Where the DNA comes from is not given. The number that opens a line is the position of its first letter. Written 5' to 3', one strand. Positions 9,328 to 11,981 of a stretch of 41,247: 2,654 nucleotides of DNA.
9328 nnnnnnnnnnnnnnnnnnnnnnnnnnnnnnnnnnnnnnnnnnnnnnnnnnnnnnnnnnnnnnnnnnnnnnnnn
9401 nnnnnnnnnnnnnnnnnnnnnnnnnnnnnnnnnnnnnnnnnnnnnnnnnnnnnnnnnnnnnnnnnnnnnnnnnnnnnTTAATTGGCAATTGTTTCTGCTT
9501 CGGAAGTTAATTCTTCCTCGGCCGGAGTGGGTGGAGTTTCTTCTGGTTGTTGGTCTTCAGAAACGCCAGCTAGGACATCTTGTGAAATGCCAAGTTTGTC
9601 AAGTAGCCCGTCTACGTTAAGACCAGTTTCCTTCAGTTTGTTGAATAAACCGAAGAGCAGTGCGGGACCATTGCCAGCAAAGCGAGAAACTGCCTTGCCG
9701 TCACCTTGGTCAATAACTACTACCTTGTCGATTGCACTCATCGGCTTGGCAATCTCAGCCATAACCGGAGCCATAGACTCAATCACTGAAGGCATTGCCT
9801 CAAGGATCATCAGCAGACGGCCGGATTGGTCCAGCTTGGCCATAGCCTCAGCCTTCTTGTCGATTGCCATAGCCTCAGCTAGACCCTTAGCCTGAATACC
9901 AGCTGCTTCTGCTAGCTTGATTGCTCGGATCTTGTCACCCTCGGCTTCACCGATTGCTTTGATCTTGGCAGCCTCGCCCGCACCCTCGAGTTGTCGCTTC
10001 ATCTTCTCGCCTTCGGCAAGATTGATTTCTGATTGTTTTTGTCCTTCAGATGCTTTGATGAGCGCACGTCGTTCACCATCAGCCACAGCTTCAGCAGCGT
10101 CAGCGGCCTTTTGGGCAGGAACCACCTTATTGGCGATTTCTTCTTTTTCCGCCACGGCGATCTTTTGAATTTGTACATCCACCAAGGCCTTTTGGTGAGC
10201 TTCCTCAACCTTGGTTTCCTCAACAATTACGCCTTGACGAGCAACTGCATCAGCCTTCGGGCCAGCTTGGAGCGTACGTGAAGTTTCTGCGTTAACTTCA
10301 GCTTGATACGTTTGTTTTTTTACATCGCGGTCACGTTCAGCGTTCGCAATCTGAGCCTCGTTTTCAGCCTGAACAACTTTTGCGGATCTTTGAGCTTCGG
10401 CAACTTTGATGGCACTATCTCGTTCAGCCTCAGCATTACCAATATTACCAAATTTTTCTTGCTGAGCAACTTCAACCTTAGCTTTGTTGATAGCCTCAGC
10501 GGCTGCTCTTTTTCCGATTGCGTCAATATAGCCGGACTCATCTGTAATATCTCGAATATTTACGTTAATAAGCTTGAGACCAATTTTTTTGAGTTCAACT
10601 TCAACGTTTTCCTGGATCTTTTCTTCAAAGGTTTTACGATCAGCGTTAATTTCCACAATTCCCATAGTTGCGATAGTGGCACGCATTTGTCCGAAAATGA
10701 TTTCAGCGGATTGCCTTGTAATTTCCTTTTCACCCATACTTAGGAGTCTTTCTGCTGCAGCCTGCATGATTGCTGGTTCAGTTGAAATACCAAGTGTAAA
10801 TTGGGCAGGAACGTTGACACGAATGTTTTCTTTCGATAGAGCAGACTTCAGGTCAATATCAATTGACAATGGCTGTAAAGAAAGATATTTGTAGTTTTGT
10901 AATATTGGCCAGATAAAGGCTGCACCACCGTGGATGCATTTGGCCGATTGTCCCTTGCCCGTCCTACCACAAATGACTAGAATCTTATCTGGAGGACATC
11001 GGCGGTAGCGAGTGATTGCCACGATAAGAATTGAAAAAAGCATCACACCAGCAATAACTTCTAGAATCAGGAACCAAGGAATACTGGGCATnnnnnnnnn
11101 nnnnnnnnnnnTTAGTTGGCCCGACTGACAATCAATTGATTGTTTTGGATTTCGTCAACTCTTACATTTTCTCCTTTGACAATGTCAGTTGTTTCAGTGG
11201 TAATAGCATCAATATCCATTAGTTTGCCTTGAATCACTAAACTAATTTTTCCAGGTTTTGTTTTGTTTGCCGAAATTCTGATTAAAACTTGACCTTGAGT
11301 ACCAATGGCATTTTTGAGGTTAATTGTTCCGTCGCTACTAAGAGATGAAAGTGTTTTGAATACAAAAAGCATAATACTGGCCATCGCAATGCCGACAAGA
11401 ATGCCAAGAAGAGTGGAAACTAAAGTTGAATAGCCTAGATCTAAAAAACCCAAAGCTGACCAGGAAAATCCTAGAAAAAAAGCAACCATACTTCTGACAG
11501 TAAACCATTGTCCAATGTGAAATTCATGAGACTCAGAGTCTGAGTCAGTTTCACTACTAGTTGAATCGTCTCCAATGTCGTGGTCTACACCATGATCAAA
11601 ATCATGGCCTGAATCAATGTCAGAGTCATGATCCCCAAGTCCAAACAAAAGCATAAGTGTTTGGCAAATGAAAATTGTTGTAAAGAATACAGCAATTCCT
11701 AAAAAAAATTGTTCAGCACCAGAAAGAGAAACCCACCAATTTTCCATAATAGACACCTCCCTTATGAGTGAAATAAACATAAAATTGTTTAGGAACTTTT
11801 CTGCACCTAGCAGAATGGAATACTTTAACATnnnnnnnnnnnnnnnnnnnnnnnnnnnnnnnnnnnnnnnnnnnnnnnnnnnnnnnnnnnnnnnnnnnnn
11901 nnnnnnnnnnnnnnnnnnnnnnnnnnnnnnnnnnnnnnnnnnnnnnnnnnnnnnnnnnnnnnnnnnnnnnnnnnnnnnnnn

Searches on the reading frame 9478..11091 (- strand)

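Call 32: search_protein_families(library=pfam, proteins=[window:9478-11091:-], max_evalue=0.01)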
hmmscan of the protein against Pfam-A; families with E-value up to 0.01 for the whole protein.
window:9478-11091:- (537 aa): 2 families
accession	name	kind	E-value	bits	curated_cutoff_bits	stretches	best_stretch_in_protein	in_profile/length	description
PF01145.31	Band_7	-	6.4e-27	95.2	23.6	1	33-213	4-176/176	SPFH domain / Band 7 family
PF13421.11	Band_7_1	-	0.0064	16.6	24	0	118-184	127-195/211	SPFH domain-Band 7 family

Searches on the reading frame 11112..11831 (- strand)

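Call 32: search_protein_families(library=pfam, proteins=[window:11112-11831:-], max_evalue=0.01)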
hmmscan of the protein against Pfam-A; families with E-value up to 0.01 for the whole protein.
window:11112-11831:- (239 aa): 1 family
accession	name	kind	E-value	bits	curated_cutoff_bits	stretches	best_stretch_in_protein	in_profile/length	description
PF01957.25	NfeD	-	0.0037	17.9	29.1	1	176-236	5-56/57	NfeD-like C-terminal, partner-binding domain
